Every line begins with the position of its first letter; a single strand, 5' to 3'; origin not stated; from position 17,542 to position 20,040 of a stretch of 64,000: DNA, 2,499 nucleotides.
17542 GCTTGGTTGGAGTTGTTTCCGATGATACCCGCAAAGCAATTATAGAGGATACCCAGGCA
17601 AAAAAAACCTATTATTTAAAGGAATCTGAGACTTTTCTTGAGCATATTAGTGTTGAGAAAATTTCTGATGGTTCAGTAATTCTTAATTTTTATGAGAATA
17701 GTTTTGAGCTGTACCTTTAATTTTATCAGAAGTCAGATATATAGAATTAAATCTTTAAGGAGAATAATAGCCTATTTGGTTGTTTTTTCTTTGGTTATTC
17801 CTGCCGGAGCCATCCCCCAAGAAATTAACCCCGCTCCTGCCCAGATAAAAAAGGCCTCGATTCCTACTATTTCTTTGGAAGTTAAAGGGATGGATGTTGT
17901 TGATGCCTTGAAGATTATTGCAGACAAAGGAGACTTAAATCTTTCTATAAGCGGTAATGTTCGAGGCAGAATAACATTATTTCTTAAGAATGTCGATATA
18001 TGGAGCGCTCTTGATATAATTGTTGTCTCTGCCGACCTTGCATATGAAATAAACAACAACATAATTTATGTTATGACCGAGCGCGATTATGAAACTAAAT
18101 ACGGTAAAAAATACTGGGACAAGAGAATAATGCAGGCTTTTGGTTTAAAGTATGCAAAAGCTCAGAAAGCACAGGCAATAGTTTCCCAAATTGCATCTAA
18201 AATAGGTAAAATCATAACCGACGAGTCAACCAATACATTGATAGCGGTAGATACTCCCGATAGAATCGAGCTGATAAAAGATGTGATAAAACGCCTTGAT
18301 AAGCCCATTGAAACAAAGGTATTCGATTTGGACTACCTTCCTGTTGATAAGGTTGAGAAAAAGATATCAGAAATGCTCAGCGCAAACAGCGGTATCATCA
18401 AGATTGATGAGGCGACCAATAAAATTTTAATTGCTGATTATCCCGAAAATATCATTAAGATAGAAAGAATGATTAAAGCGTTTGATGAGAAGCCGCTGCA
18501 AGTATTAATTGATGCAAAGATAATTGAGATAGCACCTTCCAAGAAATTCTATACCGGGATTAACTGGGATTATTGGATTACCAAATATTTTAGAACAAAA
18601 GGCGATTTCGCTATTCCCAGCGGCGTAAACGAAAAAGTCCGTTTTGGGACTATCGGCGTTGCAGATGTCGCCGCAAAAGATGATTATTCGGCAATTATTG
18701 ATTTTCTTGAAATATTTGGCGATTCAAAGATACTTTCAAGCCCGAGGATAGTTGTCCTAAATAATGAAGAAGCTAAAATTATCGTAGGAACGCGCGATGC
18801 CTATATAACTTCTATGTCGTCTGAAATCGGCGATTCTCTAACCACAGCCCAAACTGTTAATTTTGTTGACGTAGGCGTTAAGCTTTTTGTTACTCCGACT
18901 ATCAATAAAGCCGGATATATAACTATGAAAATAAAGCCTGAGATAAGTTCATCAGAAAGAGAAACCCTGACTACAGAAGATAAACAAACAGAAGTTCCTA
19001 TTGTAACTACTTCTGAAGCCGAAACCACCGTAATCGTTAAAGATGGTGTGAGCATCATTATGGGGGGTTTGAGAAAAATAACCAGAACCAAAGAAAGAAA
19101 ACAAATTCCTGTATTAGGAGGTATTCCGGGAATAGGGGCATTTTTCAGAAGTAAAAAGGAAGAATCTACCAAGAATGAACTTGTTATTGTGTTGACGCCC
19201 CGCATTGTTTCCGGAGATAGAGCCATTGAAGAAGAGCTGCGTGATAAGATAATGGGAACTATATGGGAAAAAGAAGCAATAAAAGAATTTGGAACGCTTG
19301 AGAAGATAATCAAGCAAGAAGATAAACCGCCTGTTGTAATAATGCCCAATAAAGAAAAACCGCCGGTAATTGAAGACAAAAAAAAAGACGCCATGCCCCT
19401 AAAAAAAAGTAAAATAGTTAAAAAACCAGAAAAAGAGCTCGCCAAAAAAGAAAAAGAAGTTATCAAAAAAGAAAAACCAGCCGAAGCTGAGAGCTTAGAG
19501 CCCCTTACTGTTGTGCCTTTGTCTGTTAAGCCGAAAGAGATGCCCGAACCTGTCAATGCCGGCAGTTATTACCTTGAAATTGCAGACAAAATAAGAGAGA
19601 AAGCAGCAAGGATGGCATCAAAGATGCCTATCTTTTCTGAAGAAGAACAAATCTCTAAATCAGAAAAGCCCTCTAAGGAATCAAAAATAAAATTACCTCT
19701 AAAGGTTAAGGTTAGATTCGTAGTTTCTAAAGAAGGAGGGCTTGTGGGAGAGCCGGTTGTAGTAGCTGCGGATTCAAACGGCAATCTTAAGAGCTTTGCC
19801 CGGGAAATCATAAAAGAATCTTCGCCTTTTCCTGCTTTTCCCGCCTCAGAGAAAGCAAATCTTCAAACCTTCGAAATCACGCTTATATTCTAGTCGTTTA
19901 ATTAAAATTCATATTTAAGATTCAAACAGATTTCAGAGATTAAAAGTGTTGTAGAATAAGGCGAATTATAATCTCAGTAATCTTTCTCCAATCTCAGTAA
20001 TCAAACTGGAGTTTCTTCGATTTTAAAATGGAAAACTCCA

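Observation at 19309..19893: Secretin fused to a TonB-like periplasmic spacer and C-terminal domain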

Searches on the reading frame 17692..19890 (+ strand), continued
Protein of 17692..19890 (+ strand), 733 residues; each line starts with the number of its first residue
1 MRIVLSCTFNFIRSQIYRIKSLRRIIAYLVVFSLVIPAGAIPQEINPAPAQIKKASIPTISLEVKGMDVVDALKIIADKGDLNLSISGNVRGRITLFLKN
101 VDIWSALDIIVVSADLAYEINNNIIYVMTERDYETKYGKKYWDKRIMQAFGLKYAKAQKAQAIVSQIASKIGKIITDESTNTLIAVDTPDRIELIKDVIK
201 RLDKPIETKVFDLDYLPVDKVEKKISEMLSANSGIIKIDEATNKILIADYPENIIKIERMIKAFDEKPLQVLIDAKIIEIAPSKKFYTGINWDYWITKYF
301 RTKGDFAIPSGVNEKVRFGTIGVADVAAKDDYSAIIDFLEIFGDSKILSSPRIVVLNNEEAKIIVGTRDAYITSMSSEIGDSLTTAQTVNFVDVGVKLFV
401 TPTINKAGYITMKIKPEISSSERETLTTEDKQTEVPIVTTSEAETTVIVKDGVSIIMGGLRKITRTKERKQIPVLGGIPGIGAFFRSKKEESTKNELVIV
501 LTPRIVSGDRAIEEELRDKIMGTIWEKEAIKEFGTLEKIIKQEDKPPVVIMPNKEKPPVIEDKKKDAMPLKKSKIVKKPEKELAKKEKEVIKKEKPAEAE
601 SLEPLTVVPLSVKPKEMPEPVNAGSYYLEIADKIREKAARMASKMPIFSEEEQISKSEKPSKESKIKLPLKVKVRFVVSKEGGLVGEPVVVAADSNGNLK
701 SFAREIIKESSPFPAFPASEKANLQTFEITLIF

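Call 39: predict_structure(alignment_id=A2)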
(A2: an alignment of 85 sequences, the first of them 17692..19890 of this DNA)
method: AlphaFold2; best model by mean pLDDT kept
length: 733 residues; sequences in the alignment: 85
mean_pLDDT: 78.6   pTM: 0.53
mean pLDDT of the five models: 78.6, 76.5, 75.2, 74.4, 73.9
residues with pLDDT >= 90: 319; 70-90: 219; 50-70: 65; < 50: 130
segments of 3 or more residues with pLDDT < 50: 1-10, 38-54, 304-313, 322-333, 545-547, 549-620, 663-665
pLDDT, mean of each block of 10 residues (from residue 1): 41 59 85 62 42 64 94 95 95 92 90 92 92 88 85 94 92 91 93 96 96 96 96 94 97 97 94 94 81 77 47 54 43 68 91 95 90 80 84 91 94 91 83 79 86 87 82 81 84 88 93 88 61 66 55 40 37 40 38 40 42 39 82 96 76 53 58 97 97 84 96 95 96 91
secondary structure, 60 per line:
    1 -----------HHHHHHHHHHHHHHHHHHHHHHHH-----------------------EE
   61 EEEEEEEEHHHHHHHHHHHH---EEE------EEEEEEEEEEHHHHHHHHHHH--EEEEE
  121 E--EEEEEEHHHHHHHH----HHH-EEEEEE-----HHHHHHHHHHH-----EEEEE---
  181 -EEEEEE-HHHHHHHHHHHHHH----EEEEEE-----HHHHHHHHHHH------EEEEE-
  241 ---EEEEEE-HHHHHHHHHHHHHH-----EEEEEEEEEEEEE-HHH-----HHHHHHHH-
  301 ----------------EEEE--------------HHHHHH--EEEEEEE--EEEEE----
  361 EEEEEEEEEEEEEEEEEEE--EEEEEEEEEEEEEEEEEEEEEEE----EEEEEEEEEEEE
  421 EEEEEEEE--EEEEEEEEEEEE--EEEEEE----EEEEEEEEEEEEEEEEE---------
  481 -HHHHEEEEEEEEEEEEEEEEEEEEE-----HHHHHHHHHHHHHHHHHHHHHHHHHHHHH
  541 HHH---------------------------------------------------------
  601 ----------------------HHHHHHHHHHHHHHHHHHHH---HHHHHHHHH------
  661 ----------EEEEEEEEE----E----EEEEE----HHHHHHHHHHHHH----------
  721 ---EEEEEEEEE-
elements in order (helices of 4 or more, strands of 3 or more residues): H12-35 E59-68 H69-80 E84-86 E93-102 H103-113 E116-121 E124-129 H130-137 E146-151 H157-167 E173-177 E182-187 H189-202 E207-212 H218-228 E235-239 E244-249 H251-264 E270-282 H292-299 E317-320 H335-340 E343-349 E352-356 E361-379 E382-404 E409-428 E431-442 E445-450 E455-471 H482-485 E486-506 H512-543 H623-642 H646-654 E671-679 E689-693 H698-710 E724-732

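Call 49: find_encoding_contigs(protein=P0002, flank=10000, max_places=2)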
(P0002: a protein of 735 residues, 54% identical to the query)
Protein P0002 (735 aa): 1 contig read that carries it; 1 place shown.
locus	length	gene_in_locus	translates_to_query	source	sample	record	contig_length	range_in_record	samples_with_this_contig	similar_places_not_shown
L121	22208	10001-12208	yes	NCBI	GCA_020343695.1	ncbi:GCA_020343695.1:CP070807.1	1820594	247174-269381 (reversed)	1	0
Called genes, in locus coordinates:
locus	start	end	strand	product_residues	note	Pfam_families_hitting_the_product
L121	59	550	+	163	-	PF00404:Dockerin_1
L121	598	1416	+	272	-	-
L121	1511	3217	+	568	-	PF05157:MshEN, PF00437:T2SSE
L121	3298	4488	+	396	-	PF28597:T2SSF_N, PF00482:T2SSF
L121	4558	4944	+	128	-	PF08334:T2SSG, PF22434:PilW_C (weak)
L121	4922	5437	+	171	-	-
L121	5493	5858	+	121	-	-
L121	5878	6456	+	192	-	PF11612:T2SSJ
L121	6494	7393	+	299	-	PF21687:T2SSK_1st (weak)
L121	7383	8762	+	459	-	PF11104:PilM_2, PF05137:PilN (weak)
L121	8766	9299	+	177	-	PF04350:PilO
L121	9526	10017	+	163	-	PF11356:T2SSC (weak)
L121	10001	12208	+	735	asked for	PF03958:Secretin_N, PF00263:Secretin, PF13103:TonB_2 (faint)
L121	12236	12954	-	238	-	-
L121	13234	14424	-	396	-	PF28597:T2SSF_N, PF00482:T2SSF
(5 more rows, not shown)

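Call 50: find_encoding_contigs(protein=P0025, flank=10000, max_places=2)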
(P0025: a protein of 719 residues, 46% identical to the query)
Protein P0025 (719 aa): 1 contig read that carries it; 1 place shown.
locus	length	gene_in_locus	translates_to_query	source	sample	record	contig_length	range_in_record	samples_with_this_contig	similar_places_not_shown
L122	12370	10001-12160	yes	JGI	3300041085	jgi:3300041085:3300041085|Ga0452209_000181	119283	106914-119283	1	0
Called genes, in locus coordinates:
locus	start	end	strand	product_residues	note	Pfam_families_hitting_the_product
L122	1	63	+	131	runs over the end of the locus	PF07963:N_methyl, PF08334:T2SSG, PF22434:PilW_C (weak)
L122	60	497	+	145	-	-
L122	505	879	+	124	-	-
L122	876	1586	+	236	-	-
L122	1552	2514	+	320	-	PF21687:T2SSK_1st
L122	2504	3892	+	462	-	PF05137:PilN (weak)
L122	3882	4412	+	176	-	PF10741:T2SSM_b (weak)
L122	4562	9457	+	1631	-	PF02156:Glyco_hydro_26 (weak), PF01833:TIG (faint), PF18911:PKD_4 (weak)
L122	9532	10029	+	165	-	-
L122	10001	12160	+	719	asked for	PF03958:Secretin_N, PF00263:Secretin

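Call 52: find_encoding_contigs(protein=P0050, flank=8000, max_places=1)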
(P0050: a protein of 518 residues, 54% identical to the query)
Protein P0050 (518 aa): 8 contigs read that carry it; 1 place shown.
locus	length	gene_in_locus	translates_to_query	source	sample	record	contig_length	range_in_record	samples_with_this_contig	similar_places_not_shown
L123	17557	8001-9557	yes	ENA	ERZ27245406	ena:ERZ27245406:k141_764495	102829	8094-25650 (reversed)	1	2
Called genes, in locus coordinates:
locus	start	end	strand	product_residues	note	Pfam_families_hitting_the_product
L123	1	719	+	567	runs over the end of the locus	PF05157:MshEN, PF00437:T2SSE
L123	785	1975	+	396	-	PF28597:T2SSF_N (weak), PF00482:T2SSF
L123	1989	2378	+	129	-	PF07963:N_methyl (weak), PF08334:T2SSG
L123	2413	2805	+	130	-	PF12019:GspH (faint)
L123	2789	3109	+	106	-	-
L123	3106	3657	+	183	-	-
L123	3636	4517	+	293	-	PF03934:T2SSK (faint)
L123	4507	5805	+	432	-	PF12864:DUF3822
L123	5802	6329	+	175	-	PF04350:PilO (weak)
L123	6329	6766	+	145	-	PF11356:T2SSC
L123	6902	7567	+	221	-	PF01797:Y1_Tnp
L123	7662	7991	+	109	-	-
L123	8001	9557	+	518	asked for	PF07660:STN (faint), PF03958:Secretin_N, PF00263:Secretin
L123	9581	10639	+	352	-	PF01795:Methyltransf_5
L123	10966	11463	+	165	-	PF14366:DUF4410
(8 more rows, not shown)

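Call 53: find_encoding_contigs(protein=P0043, flank=8000, max_places=1)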
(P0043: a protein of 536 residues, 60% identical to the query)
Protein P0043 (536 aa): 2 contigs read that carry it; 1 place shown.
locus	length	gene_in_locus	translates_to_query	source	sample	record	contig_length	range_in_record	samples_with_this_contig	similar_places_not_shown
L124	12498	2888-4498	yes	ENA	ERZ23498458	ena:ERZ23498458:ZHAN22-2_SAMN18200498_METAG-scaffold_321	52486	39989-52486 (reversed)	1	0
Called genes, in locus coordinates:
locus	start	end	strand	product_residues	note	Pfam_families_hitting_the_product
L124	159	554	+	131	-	-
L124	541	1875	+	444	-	PF00078:RVT_1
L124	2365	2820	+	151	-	-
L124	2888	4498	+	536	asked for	PF03958:Secretin_N, PF00263:Secretin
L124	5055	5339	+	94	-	-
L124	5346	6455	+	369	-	PF00078:RVT_1, PF08388:GIIM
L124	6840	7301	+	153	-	PF22381:Staph_reg_Sar_Rot (weak), PF01978:TrmB (faint), PF01047:MarR, PF12802:MarR_2, PF13601:HTH_34 (weak)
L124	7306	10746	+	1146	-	PF05977:MFS_3 (weak), PF07690:MFS_1, PF01553:Acyltransferase, PF00501:AMP-binding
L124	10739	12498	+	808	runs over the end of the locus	PF10101:DUF2339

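Call 54: find_encoding_contigs(protein=P0044, flank=8000, max_places=1)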
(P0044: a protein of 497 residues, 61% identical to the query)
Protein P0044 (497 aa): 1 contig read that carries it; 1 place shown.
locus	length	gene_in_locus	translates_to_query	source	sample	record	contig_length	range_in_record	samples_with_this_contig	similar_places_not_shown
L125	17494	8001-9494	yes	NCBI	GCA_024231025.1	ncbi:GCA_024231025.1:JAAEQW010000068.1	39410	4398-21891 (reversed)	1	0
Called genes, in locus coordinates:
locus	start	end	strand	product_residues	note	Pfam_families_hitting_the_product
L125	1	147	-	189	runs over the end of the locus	PF13489:Methyltransf_23, PF07021:MetW (faint), PF13847:Methyltransf_31 (faint), PF08242:Methyltransf_12 (faint), PF13649:Methyltransf_25 (faint), PF08241:Methyltransf_11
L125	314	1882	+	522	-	PF05157:MshEN, PF00437:T2SSE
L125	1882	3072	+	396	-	PF00482:T2SSF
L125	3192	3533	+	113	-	PF05635:23S_rRNA_IVP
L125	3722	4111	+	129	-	PF07963:N_methyl (faint), PF08334:T2SSG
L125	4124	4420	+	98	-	-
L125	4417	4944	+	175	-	-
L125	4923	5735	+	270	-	PF12836:HHH_3 (faint), PF03934:T2SSK (weak)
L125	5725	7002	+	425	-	-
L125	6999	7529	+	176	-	PF04350:PilO (weak), PF10741:T2SSM_b (weak)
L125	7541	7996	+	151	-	PF11356:T2SSC (weak)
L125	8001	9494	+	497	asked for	PF07660:STN (faint), PF03958:Secretin_N, PF00263:Secretin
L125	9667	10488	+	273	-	-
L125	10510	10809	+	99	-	-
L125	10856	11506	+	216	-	-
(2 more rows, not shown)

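Call 67: search_solved_structures(query=window:17692-19890:+, max_evalue=1e-10, show_alignments=0)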
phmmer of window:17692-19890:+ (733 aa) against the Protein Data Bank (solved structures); distinct sequences matched with E-value up to 1e-10: 20.
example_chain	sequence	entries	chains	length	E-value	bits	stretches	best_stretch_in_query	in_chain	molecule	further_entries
5wln_G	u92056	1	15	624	1.4e-28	103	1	235-509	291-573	Type II secretion system protein D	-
6w6m_A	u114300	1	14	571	1.8e-26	96.1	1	342-506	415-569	Type IV pilus secretin PilQ family protein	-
6i1x_A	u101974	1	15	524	8.7e-26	93.8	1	235-507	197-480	Type II secretion system protein D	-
3jc8_Qa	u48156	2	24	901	6.7e-25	90.9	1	338-507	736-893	PilQ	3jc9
9x0w_A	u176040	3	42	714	1.6e-24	89.7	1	335-508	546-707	Fimbrial assembly protein PilQ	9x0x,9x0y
6ve2_A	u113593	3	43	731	1.7e-24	89.6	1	335-508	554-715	Fimbrial assembly protein PilQ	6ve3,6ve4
6i1y_A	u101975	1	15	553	3.7e-24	88.5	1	317-507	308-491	General secretion pathway protein GspD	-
6hcg_A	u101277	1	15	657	1.4e-23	86.5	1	169-507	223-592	Type II secretion system protein D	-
5wq8_A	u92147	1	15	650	2.9e-23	85.5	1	295-507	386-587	Type II secretion system protein D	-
9k8v_A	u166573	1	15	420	6.4e-23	84.3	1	294-507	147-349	General secretion pathway protein D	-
5zdh_A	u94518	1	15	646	1.1e-22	83.6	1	319-510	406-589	Type II secretion system protein D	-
5wq9_A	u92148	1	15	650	1.7e-22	82.9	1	295-507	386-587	Type II secretion system protein D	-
5wq7_A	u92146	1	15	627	1.9e-22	82.8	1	232-521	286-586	Putative type II secretion system protein D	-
9sh1_A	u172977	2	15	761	3.1e-22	82.1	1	229-507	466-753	Type IV pilus biogenesis and competence protein PilQ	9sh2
4av2_A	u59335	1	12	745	4.7e-22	81.5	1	229-507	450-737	TYPE IV PILUS BIOGENESIS AND COMPETENCE PROTEIN PILQ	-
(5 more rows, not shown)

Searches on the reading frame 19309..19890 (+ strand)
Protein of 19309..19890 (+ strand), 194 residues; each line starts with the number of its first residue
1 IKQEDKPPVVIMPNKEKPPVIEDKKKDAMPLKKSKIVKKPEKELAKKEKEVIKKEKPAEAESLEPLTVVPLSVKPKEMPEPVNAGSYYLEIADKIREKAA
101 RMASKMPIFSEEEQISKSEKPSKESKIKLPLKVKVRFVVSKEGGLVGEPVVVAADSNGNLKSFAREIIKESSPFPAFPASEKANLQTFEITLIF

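Call 3: search_protein_families(library=pfam, proteins=[window:19309-19890:+], max_evalue=10)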
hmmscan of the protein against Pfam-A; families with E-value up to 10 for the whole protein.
window:19309-19890:+ (194 aa): 2 families
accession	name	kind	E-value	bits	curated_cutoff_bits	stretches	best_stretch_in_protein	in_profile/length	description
PF13103.11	TonB_2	-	0.0028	18.2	22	1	123-191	21-84/85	TonB C terminal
PF03544.19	TonB_C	-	0.058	14.3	24.6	1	132-193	17-76/79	Gram-negative bacterial TonB protein C-terminal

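Call 4: search_protein_families(library=ncbifam, proteins=[window:19309-19890:+], max_evalue=10)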
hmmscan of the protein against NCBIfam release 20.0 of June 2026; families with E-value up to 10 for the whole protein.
window:19309-19890:+ (194 aa): 0 families

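Call 6: find_homologous_proteins(query=window:19309-19890:+, max_evalue=0.001)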
Query window:19309-19890:+: 741 candidates shared short words with the query, none scored E <= 0.001.
